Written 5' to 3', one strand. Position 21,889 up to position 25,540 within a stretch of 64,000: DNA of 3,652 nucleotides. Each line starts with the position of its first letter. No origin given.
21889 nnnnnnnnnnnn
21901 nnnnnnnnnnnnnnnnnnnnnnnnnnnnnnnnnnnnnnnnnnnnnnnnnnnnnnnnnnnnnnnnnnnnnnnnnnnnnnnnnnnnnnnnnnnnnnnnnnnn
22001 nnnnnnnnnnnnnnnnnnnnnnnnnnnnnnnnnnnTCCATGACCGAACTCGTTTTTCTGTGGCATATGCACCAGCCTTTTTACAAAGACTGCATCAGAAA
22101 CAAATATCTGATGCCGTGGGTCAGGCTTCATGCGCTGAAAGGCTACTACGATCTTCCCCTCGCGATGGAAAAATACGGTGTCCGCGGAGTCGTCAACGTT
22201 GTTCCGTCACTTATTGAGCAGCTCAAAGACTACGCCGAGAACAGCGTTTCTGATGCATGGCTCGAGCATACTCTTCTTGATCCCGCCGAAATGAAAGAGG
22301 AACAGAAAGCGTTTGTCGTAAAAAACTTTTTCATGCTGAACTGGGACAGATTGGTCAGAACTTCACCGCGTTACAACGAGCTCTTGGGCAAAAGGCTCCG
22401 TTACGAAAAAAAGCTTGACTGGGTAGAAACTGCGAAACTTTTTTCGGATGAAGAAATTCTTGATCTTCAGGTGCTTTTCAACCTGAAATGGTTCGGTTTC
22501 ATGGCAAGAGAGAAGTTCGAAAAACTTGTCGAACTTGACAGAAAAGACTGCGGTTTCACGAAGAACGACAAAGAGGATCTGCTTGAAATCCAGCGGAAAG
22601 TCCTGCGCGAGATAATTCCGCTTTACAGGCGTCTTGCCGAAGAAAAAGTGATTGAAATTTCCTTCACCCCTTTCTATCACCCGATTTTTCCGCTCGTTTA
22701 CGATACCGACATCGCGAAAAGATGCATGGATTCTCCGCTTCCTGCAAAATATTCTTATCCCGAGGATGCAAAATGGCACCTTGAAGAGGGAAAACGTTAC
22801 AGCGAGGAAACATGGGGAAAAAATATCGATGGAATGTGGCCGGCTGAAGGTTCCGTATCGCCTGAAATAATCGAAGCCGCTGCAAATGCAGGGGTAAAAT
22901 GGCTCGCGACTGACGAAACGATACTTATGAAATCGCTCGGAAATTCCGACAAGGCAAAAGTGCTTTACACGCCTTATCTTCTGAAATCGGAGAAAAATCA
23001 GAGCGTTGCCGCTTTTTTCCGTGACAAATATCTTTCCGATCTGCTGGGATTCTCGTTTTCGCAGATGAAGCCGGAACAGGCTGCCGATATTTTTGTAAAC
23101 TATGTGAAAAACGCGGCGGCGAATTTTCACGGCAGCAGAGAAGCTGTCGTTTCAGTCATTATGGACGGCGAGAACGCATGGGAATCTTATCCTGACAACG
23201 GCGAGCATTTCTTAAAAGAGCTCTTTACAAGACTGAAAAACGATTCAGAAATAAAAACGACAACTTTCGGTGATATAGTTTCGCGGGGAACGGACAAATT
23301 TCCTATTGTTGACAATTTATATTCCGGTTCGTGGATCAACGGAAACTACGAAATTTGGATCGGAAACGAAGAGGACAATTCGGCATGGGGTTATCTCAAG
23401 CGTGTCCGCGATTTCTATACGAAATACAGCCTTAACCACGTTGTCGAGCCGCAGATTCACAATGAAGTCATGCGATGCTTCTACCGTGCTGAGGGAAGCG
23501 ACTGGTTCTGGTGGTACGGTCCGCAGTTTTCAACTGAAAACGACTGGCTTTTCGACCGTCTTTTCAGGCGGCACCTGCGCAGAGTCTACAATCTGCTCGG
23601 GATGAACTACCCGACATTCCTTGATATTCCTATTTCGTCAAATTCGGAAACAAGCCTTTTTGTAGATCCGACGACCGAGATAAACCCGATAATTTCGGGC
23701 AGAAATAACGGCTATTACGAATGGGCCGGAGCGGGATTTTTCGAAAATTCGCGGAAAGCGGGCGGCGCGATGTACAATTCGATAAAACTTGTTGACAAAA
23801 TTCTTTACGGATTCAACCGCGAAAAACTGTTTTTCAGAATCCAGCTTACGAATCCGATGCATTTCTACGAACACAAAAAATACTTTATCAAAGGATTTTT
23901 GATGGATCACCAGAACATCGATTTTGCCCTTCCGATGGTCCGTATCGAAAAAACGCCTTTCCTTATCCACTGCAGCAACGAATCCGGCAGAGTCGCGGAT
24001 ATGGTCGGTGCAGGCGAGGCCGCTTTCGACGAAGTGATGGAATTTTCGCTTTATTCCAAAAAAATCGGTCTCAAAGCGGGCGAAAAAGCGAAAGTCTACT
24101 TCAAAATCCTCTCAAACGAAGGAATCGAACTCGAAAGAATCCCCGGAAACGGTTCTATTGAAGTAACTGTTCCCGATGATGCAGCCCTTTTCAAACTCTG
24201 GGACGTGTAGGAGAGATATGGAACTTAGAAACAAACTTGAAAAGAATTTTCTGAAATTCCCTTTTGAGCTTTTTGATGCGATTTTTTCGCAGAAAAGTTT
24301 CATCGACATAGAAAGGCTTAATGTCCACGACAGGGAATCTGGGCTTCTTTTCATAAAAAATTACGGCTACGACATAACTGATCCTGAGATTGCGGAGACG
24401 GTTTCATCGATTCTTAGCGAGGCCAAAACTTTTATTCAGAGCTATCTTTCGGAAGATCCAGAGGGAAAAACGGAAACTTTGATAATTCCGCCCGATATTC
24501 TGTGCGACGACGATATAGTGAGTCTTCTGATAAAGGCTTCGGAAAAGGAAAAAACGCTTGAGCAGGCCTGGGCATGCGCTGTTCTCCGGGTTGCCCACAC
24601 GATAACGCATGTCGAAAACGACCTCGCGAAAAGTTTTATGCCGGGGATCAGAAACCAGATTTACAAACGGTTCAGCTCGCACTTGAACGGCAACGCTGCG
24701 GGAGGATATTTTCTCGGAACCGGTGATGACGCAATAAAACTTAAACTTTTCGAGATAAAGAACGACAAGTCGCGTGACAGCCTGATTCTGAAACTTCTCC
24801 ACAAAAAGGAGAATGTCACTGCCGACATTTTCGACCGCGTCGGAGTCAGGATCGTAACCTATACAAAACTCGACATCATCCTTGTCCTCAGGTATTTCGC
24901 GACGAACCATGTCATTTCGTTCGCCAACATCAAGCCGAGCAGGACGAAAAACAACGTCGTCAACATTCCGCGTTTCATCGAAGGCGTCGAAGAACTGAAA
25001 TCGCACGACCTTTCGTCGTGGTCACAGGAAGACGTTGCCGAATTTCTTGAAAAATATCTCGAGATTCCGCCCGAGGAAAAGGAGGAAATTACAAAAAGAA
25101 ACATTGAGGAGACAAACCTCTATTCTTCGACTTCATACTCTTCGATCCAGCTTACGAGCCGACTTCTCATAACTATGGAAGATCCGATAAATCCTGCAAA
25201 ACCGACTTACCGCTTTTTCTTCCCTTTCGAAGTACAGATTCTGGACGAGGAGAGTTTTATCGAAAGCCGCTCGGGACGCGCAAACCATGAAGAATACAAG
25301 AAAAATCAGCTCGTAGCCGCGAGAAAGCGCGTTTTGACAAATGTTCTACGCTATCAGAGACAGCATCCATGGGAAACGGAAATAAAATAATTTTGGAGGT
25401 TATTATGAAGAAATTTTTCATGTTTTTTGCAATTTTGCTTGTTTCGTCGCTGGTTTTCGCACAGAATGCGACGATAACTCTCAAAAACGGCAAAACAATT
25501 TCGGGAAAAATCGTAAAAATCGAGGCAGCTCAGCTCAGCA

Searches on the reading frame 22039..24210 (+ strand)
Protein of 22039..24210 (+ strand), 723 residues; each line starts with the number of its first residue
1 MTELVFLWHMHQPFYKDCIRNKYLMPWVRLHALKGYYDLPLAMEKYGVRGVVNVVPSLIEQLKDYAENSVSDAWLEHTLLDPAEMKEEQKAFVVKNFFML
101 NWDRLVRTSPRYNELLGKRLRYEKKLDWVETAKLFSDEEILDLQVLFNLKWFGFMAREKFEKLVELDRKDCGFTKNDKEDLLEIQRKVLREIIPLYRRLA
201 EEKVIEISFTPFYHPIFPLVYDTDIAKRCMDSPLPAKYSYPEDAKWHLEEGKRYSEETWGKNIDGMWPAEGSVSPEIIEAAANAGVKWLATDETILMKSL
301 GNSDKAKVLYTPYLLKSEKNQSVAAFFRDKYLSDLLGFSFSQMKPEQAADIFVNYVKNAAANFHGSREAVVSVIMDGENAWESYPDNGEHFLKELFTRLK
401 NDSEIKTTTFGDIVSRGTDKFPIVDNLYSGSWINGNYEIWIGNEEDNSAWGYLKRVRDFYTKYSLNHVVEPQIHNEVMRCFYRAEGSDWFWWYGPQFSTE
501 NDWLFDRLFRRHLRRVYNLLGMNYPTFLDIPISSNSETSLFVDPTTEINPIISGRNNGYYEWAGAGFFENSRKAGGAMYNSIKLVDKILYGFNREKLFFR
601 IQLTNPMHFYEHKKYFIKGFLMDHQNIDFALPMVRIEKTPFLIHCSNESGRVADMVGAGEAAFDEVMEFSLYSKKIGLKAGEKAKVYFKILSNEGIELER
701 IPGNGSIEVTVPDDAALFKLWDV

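Call 69: search_protein_families(library=pfam, proteins=[window:22039-24210:+], max_evalue=0.00001)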
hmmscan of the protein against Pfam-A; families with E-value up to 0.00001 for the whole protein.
window:22039-24210:+ (723 aa): 1 family
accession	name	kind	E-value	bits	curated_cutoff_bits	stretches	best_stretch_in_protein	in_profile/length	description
PF03065.20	Glyco_hydro_57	-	4.3e-55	187.5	21.2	1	5-416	1-281/291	Glycosyl hydrolase family 57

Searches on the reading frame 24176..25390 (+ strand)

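Call 69: search_protein_families(library=pfam, proteins=[window:24176-25390:+], max_evalue=0.00001)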
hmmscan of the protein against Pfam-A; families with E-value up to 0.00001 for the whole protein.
window:24176-25390:+ (404 aa): 0 families

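Call 71: search_protein_families(library=pfam, proteins=[window:24176-25390:+], max_evalue=0.01)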
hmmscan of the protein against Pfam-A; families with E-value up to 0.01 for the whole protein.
window:24176-25390:+ (404 aa): 2 families
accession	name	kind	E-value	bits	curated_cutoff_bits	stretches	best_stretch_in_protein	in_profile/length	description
PF04607.23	RelA_SpoT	-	0.00047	20.8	27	0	198-246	4-51/113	Region found in RelA / SpoT proteins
PF17145.10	DUF5119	-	0.0071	16.6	27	0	92-148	100-156/191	Domain of unknown function (DUF5119)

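Call 85: search_protein_families(library=padloc, proteins=[window:24176-25390:+], max_evalue=0.00001)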
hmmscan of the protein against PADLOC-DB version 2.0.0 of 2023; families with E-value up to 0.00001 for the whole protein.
window:24176-25390:+ (404 aa): 0 families

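Call 86: search_protein_families(library=ncbifam, proteins=[window:24176-25390:+], max_evalue=0.00001)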
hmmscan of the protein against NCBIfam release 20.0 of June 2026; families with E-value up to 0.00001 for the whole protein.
window:24176-25390:+ (404 aa): 2 families
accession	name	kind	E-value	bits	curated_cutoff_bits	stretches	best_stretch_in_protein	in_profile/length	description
TIGR04562.1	TIGR04562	subfamily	1.5e-95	320.5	140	1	31-387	3-355/356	TIGR04552 family protein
TIGR04552.1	TIGR04552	subfamily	3.2e-92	309.5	125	1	28-387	3-351/352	TIGR04552 family protein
